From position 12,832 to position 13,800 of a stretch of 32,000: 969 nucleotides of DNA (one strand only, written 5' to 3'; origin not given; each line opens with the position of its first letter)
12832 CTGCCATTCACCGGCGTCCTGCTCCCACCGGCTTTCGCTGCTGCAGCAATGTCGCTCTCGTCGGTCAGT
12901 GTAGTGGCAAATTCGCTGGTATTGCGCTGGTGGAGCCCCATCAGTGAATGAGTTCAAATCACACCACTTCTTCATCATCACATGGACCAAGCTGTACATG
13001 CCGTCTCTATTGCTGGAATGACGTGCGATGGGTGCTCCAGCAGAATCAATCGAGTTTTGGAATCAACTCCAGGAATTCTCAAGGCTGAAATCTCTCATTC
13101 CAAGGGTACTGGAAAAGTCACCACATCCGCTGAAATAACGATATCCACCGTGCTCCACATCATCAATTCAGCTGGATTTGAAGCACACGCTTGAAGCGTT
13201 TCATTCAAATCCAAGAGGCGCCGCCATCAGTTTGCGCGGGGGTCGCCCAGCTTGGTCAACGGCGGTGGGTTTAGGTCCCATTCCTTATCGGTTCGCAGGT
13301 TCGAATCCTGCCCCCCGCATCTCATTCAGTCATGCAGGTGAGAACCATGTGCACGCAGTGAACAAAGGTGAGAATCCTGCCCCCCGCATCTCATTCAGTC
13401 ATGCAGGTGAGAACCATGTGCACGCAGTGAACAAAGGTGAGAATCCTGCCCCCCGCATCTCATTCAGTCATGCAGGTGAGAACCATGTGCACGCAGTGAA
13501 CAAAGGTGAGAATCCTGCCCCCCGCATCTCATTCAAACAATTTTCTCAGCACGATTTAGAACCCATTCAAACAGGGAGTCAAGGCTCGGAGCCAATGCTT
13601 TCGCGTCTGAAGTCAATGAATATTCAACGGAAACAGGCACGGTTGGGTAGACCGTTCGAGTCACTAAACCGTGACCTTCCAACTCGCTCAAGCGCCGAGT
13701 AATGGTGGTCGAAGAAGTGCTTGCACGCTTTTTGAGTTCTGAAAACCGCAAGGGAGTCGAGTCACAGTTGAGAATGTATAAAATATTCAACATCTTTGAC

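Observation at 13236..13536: tRNA-Leu(UAG) followed by a perfect array of 69-bp units, each regenerating the tRNA 3' end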

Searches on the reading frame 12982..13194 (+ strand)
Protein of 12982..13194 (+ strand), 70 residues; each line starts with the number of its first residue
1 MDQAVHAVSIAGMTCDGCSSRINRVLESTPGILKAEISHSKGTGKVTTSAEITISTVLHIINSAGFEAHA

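Call 9: find_encoding_contigs(protein=window:12982-13194:+, flank=10000, max_places=10)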
Protein window:12982-13194:+ (70 aa): 24 contigs read that carry it; 10 places shown.
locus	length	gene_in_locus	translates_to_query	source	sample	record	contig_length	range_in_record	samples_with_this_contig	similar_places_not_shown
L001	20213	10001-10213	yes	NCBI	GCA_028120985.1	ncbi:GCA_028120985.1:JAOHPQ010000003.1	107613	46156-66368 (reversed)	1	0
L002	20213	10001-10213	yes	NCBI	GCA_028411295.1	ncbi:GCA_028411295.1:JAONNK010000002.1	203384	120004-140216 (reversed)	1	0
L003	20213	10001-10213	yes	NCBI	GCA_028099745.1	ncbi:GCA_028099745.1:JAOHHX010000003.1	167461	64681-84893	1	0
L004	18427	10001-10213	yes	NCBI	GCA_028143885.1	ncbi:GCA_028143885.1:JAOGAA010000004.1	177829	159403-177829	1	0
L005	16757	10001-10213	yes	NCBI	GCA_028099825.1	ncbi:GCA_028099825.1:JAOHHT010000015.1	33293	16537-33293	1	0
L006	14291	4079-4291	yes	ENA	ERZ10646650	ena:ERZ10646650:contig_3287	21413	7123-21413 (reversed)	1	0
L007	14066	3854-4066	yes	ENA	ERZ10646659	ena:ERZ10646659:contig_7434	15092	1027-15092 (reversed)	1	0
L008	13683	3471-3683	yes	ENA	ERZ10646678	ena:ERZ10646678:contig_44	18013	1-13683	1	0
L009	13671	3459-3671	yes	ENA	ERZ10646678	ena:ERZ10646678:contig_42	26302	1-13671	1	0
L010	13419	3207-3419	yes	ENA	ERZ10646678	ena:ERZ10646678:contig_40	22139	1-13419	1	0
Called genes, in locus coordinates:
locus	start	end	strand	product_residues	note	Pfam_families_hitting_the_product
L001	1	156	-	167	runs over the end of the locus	-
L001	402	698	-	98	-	-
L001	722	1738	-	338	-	PF00466:Ribosomal_L10, PF17777:RL10P_insert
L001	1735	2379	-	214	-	PF00687:Ribosomal_L1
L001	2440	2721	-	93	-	PF00298:Ribosomal_L11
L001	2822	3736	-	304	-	PF03439:Spt5-NGN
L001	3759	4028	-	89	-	-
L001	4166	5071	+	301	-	PF00226:DnaJ, PF01556:DnaJ_C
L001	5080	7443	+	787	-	PF00773:RNB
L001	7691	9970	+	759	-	PF00403:HMA, PF00122:E1-E2_ATPase, PF00702:Hydrolase, PF08282:Hydrolase_3 (weak)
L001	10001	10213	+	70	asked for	PF00403:HMA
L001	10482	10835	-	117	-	PF25213:HVO_A0261_N (weak), PF01638:HxlR, PF01047:MarR (weak)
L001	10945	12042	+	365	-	PF08240:ADH_N, PF00107:ADH_zinc_N, PF13602:ADH_zinc_N_2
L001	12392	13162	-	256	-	PF04488:Gly_transf_sug (faint), PF04572:Gb3_synth (weak)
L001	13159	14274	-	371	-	PF00535:Glycos_transf_2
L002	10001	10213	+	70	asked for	PF00403:HMA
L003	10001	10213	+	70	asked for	PF00403:HMA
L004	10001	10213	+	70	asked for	PF00403:HMA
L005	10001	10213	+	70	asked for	PF00403:HMA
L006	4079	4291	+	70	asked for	PF00403:HMA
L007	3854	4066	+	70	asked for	PF00403:HMA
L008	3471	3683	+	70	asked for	PF00403:HMA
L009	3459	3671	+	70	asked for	PF00403:HMA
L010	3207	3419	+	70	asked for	PF00403:HMA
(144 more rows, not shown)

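Call 54: find_homologous_proteins(query=window:12982-13191:+, max_evalue=1e-8)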
Query window:12982-13191:+ (70 aa): 5 proteins with E <= 1e-8 among 5 candidates.
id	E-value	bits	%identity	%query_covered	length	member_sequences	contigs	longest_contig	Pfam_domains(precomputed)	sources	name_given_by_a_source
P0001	5.9e-35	135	96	100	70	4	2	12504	PF00403.33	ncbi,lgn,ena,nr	ncbi:MAG: heavy-metal-associated domain-containing protein [Candidatus Poseidoniaceae archaeon]|nr:h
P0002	1.1e-31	125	90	100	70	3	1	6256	PF00403.33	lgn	-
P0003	1.9e-26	108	76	100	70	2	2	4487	PF00403.33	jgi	jgi:copper chaperone CopZ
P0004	8.0e-24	100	70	100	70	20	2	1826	PF00403.33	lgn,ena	-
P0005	1.5e-11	61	78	64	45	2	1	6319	-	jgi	jgi:hypothetical protein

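Call 55: find_encoding_contigs(protein=P0001, flank=3000, max_places=6)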
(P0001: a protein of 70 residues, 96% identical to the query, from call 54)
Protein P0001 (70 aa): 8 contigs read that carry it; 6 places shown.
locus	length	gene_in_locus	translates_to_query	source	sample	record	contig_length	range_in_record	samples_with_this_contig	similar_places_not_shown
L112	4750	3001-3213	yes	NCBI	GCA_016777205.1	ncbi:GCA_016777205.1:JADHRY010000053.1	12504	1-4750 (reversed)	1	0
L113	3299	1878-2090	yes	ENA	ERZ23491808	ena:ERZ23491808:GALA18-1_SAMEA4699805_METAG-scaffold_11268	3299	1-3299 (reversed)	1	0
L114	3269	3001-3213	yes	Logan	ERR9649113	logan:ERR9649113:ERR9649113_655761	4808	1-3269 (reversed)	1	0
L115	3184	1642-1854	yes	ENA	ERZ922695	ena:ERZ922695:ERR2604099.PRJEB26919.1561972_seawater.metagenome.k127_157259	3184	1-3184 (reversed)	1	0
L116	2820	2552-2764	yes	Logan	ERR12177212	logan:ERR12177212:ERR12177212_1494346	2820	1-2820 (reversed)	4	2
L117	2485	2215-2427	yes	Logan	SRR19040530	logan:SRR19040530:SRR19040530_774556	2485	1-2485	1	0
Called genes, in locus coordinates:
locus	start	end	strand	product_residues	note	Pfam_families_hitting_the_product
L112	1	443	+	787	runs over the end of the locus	PF00773:RNB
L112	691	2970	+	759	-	PF00403:HMA, PF00122:E1-E2_ATPase, PF00702:Hydrolase, PF08282:Hydrolase_3 (weak)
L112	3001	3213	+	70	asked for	PF00403:HMA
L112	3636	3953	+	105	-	-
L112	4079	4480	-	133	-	-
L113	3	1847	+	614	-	?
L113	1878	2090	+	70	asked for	PF00403:HMA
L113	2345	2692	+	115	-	-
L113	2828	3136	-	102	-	-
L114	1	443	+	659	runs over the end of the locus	?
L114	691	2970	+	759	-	PF00403:HMA, PF00122:E1-E2_ATPase, PF00702:Hydrolase, PF08282:Hydrolase_3 (weak)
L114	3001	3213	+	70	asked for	PF00403:HMA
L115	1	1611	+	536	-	?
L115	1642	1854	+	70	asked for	PF00403:HMA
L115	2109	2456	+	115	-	-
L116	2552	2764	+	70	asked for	PF00403:HMA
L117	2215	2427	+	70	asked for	PF00403:HMA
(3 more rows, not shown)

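Call 56: find_encoding_contigs(protein=P0002, flank=3000, max_places=6)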
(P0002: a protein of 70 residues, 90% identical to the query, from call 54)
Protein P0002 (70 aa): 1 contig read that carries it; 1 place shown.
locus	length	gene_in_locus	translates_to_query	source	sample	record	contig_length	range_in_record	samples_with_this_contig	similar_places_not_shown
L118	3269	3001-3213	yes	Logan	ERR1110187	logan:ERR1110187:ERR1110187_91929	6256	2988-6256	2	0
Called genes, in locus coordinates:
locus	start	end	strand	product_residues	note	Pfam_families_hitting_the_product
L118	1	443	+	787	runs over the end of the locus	PF00773:RNB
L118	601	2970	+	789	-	PF00403:HMA, PF00122:E1-E2_ATPase, PF00702:Hydrolase, PF08282:Hydrolase_3 (weak)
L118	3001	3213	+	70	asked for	PF00403:HMA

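Call 57: find_encoding_contigs(protein=P0003, flank=3000, max_places=6)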
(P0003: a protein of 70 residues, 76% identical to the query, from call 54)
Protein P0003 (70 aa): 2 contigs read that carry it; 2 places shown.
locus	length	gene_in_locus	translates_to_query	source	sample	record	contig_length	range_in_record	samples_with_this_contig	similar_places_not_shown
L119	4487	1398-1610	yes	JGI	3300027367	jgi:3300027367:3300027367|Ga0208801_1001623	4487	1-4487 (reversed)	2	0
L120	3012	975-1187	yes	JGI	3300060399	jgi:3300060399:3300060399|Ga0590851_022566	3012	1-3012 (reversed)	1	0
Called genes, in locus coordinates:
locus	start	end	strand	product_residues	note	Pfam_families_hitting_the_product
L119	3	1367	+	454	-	?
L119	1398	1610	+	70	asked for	PF00403:HMA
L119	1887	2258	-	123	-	PF01638:HxlR, PF25213:HVO_A0261_N (weak), PF09339:HTH_IclR (faint), PF01047:MarR (weak)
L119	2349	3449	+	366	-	PF08240:ADH_N, PF00107:ADH_zinc_N, PF13602:ADH_zinc_N_2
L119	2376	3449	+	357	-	PF08240:ADH_N, PF00107:ADH_zinc_N, PF13602:ADH_zinc_N_2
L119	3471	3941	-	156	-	PF27546:MICAH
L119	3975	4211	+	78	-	-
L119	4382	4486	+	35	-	?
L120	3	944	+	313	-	?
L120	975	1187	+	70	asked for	PF00403:HMA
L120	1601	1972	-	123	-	PF01638:HxlR, PF25213:HVO_A0261_N (weak), PF09339:HTH_IclR (faint), PF01047:MarR (weak)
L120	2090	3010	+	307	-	?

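Call 58: find_encoding_contigs(protein=P0004, flank=3000, max_places=6)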
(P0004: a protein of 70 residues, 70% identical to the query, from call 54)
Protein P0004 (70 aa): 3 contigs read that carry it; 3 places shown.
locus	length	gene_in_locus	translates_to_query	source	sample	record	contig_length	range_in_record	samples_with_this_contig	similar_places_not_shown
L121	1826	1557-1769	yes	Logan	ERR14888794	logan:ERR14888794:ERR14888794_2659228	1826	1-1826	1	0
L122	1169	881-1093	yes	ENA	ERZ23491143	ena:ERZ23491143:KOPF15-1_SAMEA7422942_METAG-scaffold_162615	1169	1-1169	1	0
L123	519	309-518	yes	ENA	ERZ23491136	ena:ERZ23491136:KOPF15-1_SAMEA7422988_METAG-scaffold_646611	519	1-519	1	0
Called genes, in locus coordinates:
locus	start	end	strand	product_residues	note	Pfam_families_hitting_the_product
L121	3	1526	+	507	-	?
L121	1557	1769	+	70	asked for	PF00403:HMA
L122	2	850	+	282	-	?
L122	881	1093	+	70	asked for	PF00403:HMA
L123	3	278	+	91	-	?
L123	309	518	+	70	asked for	PF00403:HMA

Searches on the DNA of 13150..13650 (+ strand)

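Call 50: search_dna_similar(query=window:13290-13400:+, collection=phages, mode=distant, max_evalue=0.01, max_rows=10)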
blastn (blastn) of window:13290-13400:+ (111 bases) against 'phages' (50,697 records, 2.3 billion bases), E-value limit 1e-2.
Records with a match: 5; places in all: 5; records where one place covers at least 80% of the query: 0.
Best place of each record, by identity: 90-95% 5.
By first word of the organism name: Arthrobacter 5.
By host as written in the record: Arthrobacter globiformis NRRL B-2979 SEA 2; Arthrobacter globiformis B-2979 2; Arthrobacter sp. ATCC 21022 1.
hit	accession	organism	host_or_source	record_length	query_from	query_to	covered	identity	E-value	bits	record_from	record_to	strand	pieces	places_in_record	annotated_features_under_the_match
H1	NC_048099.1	Arthrobacter phage Coral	Arthrobacter globiformis NRRL B-2979 SEA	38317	4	37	31%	91.2%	7e-3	46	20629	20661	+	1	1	none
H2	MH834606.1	Arthrobacter phage Coral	Arthrobacter globiformis NRRL B-2979 SEA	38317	4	37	31%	91.2%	7e-3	46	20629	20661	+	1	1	none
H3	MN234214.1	Arthrobacter phage Amelia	Arthrobacter sp. ATCC 21022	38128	4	37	31%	91.2%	7e-3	46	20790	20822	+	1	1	none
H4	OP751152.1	Arthrobacter phage Eesa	Arthrobacter globiformis B-2979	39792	4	37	31%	91.2%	7e-3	46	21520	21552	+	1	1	none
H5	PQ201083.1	Arthrobacter phage HannahPhantana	Arthrobacter globiformis B-2979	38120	4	37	31%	91.2%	7e-3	46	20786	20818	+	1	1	none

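Call 51: search_dna_similar(query=window:13290-13400:+, collection=plasmids, mode=distant, max_evalue=0.01, max_rows=10)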
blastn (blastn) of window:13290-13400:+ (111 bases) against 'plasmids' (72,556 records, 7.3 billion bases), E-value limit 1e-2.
Records with a match: 5; places in all: 5; records where one place covers at least 80% of the query: 0.
Best place of each record, by identity: 90-95% 5.
By first word of the organism name: Vibrio 4; Miltoncostaea 1.
By predicted mobility (MOB-suite, as given by PLSDB): non-mobilizable 5.
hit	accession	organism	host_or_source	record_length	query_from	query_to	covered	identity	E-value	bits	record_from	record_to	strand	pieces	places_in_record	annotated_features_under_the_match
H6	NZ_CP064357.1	Miltoncostaea oceani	pure culture,marine sediment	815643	4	36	30%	93.9%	2e-3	48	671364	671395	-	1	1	none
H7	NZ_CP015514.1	Vibrio vulnificus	Mactra veneriformis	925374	2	32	28%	93.5%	2e-3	48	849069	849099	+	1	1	none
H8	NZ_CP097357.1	Vibrio parahaemolyticus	oyster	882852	2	32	28%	93.5%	2e-3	48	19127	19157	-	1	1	none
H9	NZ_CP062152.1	Vibrio parahaemolyticus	oyster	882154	2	32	28%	93.5%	2e-3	48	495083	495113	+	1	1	none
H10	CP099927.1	Vibrio parahaemolyticus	Anadara tuberculosa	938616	2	32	28%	93.5%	2e-3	48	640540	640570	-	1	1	none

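Call 67: search_rna_families(source=window, start=13150, end=13650, threshold=evalue, max_evalue=5)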
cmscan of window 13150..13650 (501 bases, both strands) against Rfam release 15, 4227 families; matches with E-value up to 5: 4.
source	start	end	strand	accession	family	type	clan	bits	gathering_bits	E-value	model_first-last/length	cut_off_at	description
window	13236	13319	+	RF00005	tRNA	Gene; tRNA;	CL00001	48.5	29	2e-09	1-71/71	no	tRNA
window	13284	13317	-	RF04351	Plastid-psbl-rps4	Cis-reg;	-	19.7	68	0.14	1-53/53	no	Plastid-psbl-rps4 3UTR RNA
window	13262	13320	-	RF04354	Plastid-ycf2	Cis-reg;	-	17.1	65.7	0.93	1-75/75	no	Plastid-ycf2 5UTR RNA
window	13387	13460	+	RF00391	RtT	Cis-reg;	-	14.5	45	4.9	1-130/130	no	RtT RNA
